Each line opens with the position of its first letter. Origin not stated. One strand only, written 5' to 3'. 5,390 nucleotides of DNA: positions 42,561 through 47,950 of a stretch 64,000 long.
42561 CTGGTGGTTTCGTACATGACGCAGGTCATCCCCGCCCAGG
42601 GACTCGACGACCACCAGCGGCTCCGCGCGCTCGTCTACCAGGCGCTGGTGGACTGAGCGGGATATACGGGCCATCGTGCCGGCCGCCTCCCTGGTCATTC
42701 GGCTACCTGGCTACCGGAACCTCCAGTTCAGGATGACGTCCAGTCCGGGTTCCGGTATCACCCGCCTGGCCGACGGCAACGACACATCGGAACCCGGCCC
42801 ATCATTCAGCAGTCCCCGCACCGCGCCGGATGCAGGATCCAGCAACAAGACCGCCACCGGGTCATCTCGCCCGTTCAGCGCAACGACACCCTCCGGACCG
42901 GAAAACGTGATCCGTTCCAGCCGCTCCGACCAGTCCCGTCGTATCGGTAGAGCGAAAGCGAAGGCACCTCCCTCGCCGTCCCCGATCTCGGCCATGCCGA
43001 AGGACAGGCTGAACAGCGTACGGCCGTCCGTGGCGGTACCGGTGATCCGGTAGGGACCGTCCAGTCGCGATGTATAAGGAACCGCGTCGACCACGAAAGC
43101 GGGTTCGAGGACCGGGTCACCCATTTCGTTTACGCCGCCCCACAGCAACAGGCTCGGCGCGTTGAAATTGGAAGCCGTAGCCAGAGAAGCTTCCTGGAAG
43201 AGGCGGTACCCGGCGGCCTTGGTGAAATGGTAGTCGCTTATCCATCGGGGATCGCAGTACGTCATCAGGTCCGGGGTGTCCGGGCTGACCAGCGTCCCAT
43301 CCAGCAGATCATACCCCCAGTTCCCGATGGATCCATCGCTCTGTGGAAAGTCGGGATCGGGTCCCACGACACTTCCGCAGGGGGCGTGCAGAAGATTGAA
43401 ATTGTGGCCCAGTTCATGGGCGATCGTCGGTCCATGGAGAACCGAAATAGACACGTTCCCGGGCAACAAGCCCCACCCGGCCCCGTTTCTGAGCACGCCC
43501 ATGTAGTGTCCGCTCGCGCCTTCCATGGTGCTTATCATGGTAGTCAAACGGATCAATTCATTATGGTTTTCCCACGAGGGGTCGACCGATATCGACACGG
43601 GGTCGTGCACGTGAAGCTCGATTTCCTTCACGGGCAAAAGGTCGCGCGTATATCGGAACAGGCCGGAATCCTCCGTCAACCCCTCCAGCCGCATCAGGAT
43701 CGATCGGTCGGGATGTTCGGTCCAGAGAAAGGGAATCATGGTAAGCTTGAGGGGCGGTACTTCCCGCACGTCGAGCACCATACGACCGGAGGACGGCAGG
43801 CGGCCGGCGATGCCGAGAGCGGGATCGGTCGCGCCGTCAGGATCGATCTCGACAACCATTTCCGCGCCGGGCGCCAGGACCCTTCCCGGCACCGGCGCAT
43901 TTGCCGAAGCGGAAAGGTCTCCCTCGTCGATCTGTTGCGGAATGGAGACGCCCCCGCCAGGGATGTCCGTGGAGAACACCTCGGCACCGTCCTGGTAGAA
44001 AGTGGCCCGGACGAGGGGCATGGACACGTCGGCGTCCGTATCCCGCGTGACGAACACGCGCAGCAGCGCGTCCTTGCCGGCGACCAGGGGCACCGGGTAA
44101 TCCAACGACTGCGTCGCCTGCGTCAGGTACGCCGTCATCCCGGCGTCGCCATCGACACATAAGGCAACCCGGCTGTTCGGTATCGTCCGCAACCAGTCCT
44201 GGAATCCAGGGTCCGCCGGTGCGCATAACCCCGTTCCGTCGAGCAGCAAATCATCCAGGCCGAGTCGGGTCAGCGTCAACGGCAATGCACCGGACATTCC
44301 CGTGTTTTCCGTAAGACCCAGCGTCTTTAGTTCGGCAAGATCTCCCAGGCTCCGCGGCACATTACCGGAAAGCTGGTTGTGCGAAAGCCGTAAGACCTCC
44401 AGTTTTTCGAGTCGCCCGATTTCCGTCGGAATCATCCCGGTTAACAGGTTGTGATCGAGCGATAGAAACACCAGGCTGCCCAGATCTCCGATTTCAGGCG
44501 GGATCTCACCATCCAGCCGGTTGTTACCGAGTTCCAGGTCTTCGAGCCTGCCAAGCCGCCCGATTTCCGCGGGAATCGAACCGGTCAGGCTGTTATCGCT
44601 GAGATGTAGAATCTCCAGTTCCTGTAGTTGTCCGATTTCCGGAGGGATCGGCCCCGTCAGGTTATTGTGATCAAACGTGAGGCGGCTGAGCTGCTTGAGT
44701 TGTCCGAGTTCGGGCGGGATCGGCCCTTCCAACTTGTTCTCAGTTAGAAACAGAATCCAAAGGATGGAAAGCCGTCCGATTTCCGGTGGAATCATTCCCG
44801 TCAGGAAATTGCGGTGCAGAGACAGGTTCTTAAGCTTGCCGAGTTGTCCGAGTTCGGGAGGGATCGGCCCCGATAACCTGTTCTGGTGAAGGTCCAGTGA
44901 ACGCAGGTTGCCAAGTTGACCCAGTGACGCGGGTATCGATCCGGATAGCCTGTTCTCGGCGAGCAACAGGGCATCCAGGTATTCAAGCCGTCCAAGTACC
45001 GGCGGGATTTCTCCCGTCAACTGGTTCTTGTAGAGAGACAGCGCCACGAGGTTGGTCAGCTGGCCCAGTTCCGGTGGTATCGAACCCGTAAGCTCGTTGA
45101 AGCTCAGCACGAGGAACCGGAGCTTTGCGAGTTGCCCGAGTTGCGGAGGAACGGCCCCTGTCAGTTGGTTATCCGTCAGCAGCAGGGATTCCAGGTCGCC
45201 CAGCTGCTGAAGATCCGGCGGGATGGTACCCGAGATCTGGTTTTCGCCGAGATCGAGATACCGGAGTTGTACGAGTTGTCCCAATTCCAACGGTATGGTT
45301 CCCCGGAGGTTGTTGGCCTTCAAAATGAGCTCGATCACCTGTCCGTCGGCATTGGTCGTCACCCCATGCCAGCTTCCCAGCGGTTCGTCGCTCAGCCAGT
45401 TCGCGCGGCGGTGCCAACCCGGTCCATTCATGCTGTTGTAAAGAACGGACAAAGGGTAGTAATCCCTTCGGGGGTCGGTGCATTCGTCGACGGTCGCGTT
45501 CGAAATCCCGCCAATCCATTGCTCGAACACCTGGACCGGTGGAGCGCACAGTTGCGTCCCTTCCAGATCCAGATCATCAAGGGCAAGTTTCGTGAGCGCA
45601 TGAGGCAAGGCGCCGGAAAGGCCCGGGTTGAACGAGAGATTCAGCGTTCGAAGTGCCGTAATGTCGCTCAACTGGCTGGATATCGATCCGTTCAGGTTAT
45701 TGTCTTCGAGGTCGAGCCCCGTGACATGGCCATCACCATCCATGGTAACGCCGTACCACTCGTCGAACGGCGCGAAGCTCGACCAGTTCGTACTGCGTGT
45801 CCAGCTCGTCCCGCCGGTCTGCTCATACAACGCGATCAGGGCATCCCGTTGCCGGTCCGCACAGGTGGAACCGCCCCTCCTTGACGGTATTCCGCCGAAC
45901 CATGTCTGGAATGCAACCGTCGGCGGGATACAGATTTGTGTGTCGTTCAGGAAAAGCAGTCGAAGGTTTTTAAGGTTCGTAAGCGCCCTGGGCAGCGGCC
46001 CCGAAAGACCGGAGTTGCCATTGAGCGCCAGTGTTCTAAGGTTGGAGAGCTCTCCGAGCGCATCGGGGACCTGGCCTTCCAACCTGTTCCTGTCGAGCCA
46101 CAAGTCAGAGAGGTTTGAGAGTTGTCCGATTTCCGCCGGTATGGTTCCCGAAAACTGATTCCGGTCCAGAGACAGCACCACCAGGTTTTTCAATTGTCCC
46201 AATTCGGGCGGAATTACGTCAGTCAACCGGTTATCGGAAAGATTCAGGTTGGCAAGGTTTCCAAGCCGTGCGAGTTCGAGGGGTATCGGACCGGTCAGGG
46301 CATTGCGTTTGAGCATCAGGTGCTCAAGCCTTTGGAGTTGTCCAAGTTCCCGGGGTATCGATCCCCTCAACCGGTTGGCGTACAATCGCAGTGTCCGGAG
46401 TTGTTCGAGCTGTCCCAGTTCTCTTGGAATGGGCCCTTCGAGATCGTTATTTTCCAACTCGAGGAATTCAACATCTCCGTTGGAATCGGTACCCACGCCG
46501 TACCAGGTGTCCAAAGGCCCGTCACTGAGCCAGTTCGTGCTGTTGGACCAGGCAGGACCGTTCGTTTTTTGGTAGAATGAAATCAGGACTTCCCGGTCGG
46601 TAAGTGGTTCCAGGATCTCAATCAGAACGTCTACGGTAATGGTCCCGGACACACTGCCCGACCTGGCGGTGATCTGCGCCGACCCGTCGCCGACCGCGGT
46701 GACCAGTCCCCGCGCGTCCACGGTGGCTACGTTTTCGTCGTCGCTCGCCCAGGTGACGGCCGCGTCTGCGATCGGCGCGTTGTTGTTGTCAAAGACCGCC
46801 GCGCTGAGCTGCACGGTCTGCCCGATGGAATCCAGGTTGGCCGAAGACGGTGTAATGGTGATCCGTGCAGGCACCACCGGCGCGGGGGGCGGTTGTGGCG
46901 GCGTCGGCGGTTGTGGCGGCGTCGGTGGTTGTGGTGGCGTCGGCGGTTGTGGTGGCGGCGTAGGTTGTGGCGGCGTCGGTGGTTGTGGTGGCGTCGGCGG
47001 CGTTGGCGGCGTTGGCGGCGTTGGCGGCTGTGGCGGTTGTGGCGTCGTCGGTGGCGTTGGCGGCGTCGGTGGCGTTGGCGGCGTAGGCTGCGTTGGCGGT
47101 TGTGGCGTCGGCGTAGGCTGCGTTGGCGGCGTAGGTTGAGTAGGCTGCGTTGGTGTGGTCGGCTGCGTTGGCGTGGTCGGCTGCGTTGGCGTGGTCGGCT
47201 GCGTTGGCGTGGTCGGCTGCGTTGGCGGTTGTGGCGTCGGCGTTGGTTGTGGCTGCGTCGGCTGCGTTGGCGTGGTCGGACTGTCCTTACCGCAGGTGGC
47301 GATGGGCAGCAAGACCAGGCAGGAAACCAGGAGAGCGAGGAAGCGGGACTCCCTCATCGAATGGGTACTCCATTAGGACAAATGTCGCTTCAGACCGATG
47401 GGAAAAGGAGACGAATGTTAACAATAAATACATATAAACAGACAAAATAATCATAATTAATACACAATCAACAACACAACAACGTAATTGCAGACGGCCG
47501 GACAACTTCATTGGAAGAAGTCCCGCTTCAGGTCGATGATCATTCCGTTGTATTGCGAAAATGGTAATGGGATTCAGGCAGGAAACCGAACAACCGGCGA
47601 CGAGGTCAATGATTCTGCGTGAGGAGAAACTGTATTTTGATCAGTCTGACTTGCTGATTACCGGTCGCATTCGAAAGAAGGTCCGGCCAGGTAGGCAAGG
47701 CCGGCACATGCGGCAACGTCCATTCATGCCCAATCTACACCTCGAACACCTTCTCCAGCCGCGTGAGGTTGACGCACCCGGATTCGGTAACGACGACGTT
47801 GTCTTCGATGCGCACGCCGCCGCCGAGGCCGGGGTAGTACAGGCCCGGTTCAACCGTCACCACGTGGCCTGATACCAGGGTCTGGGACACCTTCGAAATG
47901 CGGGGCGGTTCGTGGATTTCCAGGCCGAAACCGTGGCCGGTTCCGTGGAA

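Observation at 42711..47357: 1548-aa lipoprotein fusing plant-type LRR arrays to a metzincin-like protease domain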

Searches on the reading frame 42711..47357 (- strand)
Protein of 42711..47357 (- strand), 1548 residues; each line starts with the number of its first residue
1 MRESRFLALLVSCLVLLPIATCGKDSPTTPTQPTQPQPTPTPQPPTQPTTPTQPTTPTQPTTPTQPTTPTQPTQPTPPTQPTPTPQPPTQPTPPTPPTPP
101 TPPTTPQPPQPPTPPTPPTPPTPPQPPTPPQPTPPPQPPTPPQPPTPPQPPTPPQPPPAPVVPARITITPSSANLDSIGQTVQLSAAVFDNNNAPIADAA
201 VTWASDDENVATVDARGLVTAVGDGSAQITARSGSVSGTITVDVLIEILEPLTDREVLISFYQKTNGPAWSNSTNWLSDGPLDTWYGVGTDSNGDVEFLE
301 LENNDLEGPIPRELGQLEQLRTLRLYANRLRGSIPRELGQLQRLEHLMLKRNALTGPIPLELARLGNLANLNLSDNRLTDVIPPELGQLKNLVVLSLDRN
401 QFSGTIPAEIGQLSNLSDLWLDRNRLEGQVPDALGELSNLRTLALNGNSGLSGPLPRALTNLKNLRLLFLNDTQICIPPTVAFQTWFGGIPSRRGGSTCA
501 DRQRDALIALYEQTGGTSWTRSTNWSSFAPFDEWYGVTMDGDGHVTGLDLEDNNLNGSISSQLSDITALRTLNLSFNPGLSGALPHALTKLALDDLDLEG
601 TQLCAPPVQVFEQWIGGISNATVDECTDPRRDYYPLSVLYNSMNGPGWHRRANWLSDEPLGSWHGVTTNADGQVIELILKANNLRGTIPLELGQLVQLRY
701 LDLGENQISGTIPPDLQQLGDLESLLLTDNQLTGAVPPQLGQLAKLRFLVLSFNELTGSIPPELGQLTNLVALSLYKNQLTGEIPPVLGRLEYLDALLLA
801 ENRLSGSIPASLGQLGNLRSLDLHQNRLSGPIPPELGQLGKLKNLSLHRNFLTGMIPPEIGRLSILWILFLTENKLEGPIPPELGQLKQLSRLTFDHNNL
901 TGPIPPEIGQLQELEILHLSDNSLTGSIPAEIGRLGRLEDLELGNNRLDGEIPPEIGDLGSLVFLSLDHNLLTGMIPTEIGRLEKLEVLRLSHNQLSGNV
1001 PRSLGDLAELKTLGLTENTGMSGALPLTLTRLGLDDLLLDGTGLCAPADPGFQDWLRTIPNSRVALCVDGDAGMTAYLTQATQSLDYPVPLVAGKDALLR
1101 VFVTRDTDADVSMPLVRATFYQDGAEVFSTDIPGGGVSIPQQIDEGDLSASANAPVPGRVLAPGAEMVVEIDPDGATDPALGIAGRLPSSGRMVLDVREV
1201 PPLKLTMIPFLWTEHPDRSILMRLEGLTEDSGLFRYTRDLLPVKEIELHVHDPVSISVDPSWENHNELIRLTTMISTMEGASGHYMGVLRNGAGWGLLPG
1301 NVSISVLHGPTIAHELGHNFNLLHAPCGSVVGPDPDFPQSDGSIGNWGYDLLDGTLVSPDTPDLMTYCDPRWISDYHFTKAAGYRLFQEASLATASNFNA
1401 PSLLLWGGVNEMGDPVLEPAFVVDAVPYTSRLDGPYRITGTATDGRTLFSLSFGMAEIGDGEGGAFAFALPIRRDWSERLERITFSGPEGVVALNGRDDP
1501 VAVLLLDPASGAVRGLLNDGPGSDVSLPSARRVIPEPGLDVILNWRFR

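Call 3: search_protein_families(library=pfam, proteins=[window:42711-47357:-], max_evalue=1)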
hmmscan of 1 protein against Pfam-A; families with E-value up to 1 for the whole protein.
window:42711-47357:- (1548 aa): 16 families
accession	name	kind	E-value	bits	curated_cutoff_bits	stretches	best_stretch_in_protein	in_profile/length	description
PF00560.39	LRR_1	-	2.6e-57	178.8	20.6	9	817-839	1-23/23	Leucine Rich Repeat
PF23598.1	LRR_14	-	1.2e-43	149.6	40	5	908-1016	43-147/353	Leucine-rich repeat region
PF13855.12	LRR_8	-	4.3e-43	145.4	27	11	962-1018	3-59/61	Leucine rich repeat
PF12799.13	LRR_4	-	2.9e-33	113.6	27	14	367-402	2-36/44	Leucine Rich repeats (2 copies)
PF02368.24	Big_2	-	1.8e-11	44.2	22.8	1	166-242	5-77/79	Bacterial Ig-like domain (group 2)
PF25019.1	LRR_R13L1-DRL21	-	4.9e-08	33.4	27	0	310-350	84-125/127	R13L1/DRL21 LRRs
PF23211.1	LRR_LRWD1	-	6e-07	29.8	28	3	363-451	13-99/190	Leucine-rich repeat and WD repeat-containing protein 1, LRR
PF24141.1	LRR_ComC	-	1.6e-06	28.5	27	0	682-761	202-273/288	EGF-like domain-containing protein ComC LRR domain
PF22359.2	Big-like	-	3.1e-06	27.8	27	1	200-244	2-46/48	Bacterial Ig-like domain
PF02369.22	Big_1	-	0.0001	22.8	34.9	1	180-244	17-78/93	Bacterial Ig-like domain (group 1)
PF10462.15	Peptidase_M66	-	0.0025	17.3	20.6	1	1304-1363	185-248/306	Peptidase M66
PF25013.1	LRR_Zer-1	-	0.01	16.4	27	0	692-755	4-65/137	Zer-1-like, Leucine-rich repeats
PF09134.16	Invasin_D3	-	0.028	15.4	33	1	165-246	4-82/98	Invasin, domain 3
PF24048.1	LRR_NXF1-5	-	0.035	14.1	30.5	0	367-440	55-130/142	NXF1/2/3/5 leucine-rich repeat domain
PF13688.12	Reprolysin_5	-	0.046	14.4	27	1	1268-1330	94-163/196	Metallo-peptidase family M12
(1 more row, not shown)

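Call 4: search_protein_families(library=ncbifam, proteins=[window:42711-47357:-], max_evalue=1)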
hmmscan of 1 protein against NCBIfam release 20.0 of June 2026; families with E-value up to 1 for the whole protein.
window:42711-47357:- (1548 aa): 6 families
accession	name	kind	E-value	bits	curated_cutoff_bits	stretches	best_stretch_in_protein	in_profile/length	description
NF041400.1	XopAE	equivalog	2.3e-56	191.7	600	3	832-1032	11-207/478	type III secretion system effector XopAE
NF041381.1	XopAC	subfamily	1.1e-49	169.4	450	5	904-1022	81-197/451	XopAC/AvrAC family type III secretion system effector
NF047464.1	FibnectbindLIC11051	equivalog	1.9e-40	139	1000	3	677-900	425-639/685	LIC_11051 family fibronectin-binding protein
NF041351.1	XopL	equivalog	8.7e-21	74.2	500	4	783-959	88-270/497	type III secretion system leucine-rich repeat domain-containing effector XopL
NF033190.2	inl_like_NEAT_1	exception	7.3e-16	57.6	1275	2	335-449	256-362/754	NEAT domain-containing leucine-rich repeat protein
NF033189.1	internalin_A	exception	1.7e-15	56.5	1600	4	764-916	224-364/799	class 1 internalin InlA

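Call 40: find_encoding_contigs(protein=window:42711-47357:-, flank=3000, max_places=4)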
Protein window:42711-47357:- (1548 aa): no gene with exactly this product is on record in the collection.

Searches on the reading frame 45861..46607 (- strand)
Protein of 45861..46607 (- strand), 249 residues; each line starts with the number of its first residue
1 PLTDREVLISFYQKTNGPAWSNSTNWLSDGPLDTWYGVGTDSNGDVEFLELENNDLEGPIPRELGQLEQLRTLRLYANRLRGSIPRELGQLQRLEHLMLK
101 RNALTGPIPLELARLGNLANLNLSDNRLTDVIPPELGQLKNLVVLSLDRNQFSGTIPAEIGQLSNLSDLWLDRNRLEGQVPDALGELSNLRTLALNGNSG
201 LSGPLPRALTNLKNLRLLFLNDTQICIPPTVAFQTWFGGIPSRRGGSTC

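Call 62: find_homologous_proteins(query=window:45861-46607:-, max_evalue=1e-20)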
Query seq(249 aa) (249 aa): 196 proteins with E <= 1e-20 among 2513 candidates; the best 120 are listed.
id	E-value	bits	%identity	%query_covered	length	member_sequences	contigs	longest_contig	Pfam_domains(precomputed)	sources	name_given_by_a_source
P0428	2.6e-76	275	49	87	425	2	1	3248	PF23598.2,PF00560.40,PF12799.14,PF13855.13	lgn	-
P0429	2.3e-73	265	41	97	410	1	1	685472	PF23598.2,PF26182.1,PF00560.40,PF12799.14,PF22359.3,PF02368.25,PF13855.13,PF26918.1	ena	-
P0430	4.8e-73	264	50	87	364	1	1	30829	PF23598.2,PF00560.40,PF12799.14,PF25013.1,PF13855.13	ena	-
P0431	1.1e-72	263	49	92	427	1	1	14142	PF23598.2,PF00560.40,PF12799.14,PF13855.13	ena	-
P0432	4.4e-72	261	44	99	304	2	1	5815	PF23598.2,PF00560.40,PF12799.14,PF02368.25,PF13855.13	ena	-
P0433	1.1e-71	260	48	90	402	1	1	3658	PF23598.2,PF00560.40,PF12799.14,PF13855.13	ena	-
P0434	1.3e-71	259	51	93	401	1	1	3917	PF23598.2,PF00560.40,PF12799.14,PF13855.13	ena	-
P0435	1.5e-71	259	46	93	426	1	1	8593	PF23598.2,PF25019.1,PF00560.40,PF12799.14,PF13855.13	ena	-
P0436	5.5e-69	251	47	90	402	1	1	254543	PF23598.2,PF00560.40,PF12799.14,PF13855.13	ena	-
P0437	1.6e-68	249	43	84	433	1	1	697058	PF23598.2,PF26769.1,PF00560.40,PF12799.14,PF13855.13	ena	-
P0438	2.8e-68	248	48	95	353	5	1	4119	PF23598.2,PF26769.1,PF00560.40,PF12799.14,PF13855.13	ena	-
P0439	3.0e-66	242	33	89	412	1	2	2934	PF23598.2,PF00560.40,PF12799.14,PF13855.13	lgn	-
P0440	4.0e-65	238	38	99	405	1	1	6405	PF23598.2,PF00560.40,PF12799.14,PF13855.13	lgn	-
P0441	8.7e-63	230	54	45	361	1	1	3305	PF23598.2,PF00560.40,PF12799.14,PF13855.13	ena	-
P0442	5.1e-61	225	49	45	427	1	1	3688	PF23598.2,PF00560.40,PF12799.14,PF13855.13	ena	-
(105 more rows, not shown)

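Call 70: predict_structure(alignment_id=A2)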
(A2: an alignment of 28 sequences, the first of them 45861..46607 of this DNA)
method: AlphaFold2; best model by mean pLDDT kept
length: 249 residues; sequences in the alignment: 28
mean_pLDDT: 98.2   pTM: 0.93
mean pLDDT of the five models: 98.2, 98.3, 98.2, 98.1, 98.0
residues with pLDDT >= 90: 247; 70-90: 2; 50-70: 0; < 50: 0
segments of 3 or more residues with pLDDT < 50: none
pLDDT, mean of each block of 10 residues (from residue 1): 95 98 98 98 98 98 99 99 99 99 99 99 99 99 99 99 99 99 99 99 98 99 98 98 95
secondary structure, 60 per line:
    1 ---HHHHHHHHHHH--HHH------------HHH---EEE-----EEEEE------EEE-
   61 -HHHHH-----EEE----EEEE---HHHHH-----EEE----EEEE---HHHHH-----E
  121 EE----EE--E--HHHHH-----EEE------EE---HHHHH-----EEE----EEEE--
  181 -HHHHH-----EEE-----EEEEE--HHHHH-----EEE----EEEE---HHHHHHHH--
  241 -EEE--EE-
elements in order: H4-14 E38-40 E46-50 E57-59 H62-66 E72-74 E79-82 H86-90 E96-98 E103-106 H110-114 E120-122 H134-138 E144-146 H158-162 E168-170 E175-178 H182-186 E192-194 E200-204 H207-211 E217-219 E224-227 H231-238 E242-244

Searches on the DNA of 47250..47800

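Call 84: search_rna_families(source=window, start=47250, end=47800, threshold=evalue, max_evalue=1)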
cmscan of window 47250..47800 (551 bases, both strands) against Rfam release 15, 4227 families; matches with E-value up to 1: 0.
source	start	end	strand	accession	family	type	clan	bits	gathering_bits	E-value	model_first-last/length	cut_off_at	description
